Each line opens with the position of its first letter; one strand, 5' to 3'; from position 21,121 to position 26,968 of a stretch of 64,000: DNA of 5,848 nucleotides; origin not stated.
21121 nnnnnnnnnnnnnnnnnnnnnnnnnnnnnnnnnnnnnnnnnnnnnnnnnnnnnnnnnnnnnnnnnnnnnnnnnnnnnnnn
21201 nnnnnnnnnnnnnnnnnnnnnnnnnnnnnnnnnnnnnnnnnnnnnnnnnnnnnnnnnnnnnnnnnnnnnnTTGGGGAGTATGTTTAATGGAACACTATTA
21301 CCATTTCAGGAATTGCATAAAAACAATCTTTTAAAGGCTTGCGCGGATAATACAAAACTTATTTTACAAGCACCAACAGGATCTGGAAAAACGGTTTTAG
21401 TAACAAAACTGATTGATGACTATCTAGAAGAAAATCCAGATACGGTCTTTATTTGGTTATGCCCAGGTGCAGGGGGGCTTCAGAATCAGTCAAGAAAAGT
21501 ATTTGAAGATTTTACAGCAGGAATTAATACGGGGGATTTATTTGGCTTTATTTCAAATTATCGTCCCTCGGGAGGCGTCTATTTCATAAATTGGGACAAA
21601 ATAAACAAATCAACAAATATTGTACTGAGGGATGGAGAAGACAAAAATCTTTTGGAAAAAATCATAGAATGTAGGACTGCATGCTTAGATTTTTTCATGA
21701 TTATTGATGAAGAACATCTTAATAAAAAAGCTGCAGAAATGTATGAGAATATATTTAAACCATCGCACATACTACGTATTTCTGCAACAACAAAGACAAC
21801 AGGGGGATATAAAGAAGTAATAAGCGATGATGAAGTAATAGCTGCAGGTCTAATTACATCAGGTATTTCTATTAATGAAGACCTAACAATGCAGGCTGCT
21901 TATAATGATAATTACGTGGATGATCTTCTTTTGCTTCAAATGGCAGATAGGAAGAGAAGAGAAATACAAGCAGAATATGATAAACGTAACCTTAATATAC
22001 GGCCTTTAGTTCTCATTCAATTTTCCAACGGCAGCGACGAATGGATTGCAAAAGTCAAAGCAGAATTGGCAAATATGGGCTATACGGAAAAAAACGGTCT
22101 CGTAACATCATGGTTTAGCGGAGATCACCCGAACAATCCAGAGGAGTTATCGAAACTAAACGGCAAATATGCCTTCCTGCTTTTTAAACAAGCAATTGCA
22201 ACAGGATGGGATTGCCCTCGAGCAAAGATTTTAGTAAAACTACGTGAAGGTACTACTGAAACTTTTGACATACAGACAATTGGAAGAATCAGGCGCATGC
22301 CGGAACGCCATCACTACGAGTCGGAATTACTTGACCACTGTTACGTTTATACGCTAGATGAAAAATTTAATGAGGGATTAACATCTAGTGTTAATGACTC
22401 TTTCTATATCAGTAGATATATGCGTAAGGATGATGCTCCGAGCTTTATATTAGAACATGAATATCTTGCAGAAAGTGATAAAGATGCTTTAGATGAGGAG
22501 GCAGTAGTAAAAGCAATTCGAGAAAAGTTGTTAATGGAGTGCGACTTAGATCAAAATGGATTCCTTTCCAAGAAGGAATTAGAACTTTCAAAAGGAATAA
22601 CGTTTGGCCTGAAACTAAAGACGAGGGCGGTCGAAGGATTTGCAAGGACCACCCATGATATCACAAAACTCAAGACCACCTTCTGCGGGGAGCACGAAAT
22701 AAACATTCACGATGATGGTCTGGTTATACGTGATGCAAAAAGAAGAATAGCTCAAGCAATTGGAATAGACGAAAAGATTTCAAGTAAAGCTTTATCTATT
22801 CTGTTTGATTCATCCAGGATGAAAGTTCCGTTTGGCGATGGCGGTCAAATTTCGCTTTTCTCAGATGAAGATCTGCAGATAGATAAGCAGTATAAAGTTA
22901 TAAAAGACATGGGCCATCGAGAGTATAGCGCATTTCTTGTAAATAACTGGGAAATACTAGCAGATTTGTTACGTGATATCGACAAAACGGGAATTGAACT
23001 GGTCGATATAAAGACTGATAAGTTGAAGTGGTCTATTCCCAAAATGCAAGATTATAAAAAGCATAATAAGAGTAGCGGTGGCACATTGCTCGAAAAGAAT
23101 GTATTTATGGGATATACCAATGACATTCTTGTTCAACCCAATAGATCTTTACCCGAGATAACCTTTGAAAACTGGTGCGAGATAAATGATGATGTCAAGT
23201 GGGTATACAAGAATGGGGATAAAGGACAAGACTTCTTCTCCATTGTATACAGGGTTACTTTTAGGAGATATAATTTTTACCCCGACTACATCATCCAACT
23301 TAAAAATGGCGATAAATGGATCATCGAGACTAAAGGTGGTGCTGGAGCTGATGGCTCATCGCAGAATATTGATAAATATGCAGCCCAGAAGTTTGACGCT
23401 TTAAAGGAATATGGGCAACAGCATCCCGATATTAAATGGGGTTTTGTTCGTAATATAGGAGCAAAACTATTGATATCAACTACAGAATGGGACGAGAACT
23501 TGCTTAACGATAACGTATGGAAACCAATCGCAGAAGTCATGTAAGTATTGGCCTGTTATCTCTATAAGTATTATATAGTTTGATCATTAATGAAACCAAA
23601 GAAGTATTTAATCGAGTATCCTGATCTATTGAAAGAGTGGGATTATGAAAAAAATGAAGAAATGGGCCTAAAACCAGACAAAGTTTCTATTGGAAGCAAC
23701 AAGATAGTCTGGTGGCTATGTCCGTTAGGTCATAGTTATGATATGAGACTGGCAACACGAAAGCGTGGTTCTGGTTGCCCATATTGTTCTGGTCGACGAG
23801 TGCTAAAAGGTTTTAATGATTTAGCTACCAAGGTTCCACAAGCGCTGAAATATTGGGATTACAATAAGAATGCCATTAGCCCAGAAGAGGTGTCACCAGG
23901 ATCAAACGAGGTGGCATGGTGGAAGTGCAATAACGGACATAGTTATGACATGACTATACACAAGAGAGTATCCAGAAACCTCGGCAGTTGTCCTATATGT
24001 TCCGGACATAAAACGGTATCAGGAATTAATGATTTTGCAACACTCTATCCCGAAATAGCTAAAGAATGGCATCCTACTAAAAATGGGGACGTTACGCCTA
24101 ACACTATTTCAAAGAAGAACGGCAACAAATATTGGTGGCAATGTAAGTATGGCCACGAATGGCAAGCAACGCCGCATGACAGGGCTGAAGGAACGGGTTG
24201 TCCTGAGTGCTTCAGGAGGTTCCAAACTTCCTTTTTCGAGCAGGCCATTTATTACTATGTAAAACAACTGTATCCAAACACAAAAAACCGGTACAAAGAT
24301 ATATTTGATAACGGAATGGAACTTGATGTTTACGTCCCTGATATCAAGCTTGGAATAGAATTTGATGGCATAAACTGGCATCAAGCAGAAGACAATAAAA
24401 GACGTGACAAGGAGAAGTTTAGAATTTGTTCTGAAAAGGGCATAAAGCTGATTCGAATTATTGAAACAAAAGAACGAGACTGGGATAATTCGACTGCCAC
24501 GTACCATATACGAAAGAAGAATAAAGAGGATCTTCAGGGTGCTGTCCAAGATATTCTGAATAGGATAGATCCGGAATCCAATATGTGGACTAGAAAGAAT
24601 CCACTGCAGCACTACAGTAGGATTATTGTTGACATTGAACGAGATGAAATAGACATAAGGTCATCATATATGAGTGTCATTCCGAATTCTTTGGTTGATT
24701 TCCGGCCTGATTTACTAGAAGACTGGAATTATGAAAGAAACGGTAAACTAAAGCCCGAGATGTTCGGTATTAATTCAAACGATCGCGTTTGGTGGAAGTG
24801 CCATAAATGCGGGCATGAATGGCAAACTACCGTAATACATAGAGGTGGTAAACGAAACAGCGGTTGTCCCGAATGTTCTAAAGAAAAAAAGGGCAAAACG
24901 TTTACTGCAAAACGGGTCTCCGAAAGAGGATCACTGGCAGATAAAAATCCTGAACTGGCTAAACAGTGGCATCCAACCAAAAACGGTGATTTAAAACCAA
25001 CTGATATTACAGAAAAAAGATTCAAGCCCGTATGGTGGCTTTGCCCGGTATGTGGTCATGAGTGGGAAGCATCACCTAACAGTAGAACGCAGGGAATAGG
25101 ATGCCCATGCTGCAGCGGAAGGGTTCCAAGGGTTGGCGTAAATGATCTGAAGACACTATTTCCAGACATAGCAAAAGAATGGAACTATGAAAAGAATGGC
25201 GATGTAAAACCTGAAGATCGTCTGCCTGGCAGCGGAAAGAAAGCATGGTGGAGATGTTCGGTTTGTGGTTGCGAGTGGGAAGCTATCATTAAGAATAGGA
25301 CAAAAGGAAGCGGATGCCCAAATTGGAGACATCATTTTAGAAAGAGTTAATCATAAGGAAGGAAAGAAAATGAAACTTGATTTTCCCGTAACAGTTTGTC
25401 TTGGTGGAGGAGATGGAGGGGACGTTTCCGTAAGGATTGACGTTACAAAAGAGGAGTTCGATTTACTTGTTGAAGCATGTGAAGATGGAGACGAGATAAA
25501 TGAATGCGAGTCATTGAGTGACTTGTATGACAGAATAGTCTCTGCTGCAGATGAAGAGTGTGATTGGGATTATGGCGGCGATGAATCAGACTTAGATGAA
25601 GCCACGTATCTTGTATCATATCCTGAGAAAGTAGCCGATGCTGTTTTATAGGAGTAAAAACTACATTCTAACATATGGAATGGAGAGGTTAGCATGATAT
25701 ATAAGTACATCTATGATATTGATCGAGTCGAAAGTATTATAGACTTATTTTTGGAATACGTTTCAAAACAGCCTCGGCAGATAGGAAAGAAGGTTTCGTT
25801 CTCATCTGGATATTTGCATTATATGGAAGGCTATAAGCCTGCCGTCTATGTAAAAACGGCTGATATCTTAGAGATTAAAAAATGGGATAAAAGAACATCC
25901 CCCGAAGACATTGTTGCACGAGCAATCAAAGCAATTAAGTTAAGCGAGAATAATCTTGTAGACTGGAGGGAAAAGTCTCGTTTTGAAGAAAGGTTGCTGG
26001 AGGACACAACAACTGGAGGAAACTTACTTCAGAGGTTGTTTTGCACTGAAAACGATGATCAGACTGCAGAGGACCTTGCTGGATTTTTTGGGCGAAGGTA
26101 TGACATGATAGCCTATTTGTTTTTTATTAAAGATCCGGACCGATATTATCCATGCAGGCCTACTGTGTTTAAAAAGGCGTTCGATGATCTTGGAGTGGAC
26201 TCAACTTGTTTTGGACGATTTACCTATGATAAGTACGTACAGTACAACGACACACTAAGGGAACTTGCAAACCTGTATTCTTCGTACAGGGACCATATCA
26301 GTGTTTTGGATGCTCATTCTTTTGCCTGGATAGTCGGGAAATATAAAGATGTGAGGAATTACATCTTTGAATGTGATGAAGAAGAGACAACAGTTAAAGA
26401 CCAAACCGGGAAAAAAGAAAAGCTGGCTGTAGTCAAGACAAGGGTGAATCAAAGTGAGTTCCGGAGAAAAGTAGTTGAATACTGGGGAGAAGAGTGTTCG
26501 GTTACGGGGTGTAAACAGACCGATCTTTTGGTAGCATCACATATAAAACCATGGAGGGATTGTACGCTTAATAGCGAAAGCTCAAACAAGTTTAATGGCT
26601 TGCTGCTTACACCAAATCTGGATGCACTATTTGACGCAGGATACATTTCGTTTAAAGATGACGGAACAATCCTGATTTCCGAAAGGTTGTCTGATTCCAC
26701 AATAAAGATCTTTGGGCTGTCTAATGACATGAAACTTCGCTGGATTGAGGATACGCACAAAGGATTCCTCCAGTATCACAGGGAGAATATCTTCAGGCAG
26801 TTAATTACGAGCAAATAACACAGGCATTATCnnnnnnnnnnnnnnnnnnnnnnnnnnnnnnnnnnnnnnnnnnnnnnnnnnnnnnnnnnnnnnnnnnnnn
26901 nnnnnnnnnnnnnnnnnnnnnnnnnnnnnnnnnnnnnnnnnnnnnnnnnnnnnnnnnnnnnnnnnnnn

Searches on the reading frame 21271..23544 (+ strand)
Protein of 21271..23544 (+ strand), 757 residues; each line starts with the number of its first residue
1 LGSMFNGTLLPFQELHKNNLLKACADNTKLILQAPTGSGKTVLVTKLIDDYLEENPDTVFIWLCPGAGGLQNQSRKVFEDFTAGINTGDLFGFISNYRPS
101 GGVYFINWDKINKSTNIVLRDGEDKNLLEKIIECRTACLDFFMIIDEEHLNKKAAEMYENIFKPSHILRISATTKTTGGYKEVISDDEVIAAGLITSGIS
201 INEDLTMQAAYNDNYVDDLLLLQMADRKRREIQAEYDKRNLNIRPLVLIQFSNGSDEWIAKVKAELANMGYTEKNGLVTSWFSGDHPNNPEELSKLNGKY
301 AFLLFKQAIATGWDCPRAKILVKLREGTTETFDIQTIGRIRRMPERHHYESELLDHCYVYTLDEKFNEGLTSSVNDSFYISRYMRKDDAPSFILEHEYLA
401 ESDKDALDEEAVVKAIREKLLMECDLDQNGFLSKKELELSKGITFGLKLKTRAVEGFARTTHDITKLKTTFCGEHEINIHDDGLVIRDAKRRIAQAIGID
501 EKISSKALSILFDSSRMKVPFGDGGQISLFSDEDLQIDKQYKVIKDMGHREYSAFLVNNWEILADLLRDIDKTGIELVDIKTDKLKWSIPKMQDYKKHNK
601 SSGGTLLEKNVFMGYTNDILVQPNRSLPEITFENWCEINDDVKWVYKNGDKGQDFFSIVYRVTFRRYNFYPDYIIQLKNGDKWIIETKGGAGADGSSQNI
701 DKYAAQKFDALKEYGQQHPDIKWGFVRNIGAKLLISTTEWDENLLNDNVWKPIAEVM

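Call 8: search_protein_families(library=pfam, proteins=[window:21271-23544:+], max_evalue=0.001)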
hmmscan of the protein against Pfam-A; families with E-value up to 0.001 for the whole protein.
window:21271-23544:+ (757 aa): 2 families
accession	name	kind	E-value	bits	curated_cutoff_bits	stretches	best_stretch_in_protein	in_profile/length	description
PF04851.21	ResIII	-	9.4e-12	45.6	22.5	1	11-175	6-163/164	Type III restriction enzyme, res subunit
PF00270.35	DEAD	-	3.2e-05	24.2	26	1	22-175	9-161/167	DEAD/DEAH box helicase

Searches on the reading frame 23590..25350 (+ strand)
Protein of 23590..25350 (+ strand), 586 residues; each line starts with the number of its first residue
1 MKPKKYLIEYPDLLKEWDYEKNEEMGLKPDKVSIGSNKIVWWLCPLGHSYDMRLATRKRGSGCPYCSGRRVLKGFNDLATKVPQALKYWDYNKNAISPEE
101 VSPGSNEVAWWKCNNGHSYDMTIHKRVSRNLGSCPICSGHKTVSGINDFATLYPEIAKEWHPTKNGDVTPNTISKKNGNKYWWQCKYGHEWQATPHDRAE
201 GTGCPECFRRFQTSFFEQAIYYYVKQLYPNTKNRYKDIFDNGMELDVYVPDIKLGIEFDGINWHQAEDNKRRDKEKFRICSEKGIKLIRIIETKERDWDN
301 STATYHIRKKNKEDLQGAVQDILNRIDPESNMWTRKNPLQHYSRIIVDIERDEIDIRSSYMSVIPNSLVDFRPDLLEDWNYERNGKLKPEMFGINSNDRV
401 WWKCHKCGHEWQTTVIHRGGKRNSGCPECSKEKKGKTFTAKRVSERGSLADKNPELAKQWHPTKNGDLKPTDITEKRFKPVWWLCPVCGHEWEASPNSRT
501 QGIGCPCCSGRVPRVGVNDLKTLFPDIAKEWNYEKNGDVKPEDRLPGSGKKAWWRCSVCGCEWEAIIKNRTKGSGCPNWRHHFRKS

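Call 8: search_protein_families(library=pfam, proteins=[window:23590-25350:+], max_evalue=0.001)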
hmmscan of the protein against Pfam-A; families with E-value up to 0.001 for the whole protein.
window:23590-25350:+ (586 aa): 2 families
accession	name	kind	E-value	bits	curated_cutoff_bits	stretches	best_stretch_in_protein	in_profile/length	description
PF14311.12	DUF4379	-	4.5e-114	373.1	24.5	6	456-511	1-56/56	Probable Treble clef zinc finger domain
PF18741.7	MTES_1575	-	3.1e-05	24.4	38.2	1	216-294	1-80/96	REase_MTES_1575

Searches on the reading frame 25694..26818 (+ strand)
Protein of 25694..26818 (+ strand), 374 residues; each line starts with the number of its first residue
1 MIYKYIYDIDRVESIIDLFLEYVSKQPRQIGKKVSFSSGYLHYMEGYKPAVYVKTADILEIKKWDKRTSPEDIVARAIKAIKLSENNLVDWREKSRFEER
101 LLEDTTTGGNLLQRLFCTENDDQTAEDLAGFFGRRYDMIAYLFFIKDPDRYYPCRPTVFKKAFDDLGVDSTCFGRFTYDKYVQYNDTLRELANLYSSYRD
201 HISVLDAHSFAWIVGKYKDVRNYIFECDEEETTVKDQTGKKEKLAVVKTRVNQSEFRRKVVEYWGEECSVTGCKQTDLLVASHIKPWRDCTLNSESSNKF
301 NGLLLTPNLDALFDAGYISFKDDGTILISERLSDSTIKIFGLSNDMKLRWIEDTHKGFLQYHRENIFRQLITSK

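Call 22: search_protein_families(library=pfam, proteins=[window:25694-26818:+], max_evalue=0.01)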
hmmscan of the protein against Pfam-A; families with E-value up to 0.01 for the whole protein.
window:25694-26818:+ (374 aa): 1 family
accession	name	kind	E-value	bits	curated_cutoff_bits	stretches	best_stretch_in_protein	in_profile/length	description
PF13391.12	HNH_2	-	8.5e-12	45.2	21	1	268-321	1-66/66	HNH endonuclease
